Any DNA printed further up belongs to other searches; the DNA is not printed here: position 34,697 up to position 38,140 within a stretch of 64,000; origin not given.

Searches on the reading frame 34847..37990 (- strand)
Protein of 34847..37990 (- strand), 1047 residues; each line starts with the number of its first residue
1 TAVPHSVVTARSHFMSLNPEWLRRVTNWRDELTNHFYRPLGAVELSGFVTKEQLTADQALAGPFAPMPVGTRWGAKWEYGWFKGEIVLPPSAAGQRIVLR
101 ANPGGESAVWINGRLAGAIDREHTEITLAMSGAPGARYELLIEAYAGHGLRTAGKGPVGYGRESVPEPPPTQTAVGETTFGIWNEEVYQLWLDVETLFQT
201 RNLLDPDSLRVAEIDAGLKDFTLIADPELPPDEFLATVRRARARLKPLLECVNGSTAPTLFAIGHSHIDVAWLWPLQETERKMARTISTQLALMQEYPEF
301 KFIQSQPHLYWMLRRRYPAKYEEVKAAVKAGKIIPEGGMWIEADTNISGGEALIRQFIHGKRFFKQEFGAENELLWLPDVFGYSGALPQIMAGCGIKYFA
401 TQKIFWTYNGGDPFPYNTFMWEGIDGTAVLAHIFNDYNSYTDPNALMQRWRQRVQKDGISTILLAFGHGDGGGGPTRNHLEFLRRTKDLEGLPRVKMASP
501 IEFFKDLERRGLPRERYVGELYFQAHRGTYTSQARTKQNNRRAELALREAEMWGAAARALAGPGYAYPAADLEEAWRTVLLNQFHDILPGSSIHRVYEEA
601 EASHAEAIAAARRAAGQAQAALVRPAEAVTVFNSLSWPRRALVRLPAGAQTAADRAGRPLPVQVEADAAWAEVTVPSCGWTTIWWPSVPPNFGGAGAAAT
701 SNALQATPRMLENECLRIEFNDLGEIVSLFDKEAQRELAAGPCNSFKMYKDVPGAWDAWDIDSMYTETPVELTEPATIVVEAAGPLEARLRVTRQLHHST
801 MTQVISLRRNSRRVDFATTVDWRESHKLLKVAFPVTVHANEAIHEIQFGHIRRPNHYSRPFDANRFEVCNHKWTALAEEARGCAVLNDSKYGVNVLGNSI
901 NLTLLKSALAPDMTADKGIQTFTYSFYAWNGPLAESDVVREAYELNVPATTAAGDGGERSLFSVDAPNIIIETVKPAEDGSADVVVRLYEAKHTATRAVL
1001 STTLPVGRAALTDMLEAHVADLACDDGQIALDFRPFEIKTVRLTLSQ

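Call 80: search_protein_families(library=pfam, proteins=[window:34847-37990:-], max_evalue=0.00001)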
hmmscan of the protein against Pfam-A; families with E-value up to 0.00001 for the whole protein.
window:34847-37990:- (1047 aa): 5 families
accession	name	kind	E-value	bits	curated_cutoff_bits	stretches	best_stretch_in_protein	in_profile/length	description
PF01074.27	Glyco_hydro_38N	-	8.8e-84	281.5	25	1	260-509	2-257/270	Glycosyl hydrolases family 38 N-terminal domain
PF07748.19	Glyco_hydro_38C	-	2e-62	211.5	25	1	711-913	1-205/206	Glycosyl hydrolases family 38 C-terminal domain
PF09261.16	Alpha-mann_mid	-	2.7e-28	98.3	31.1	1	525-622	2-96/96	Alpha mannosidase middle domain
PF17677.7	Glyco_hydro38C2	-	1.8e-13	50.9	22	1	968-1041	1-72/72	Glycosyl hydrolases family 38 C-terminal beta sandwich domain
PF22907.2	Ams1-like_1st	-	8.4e-06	26.1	27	0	45-119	10-84/145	Alpha-mannosidase, jelly roll domain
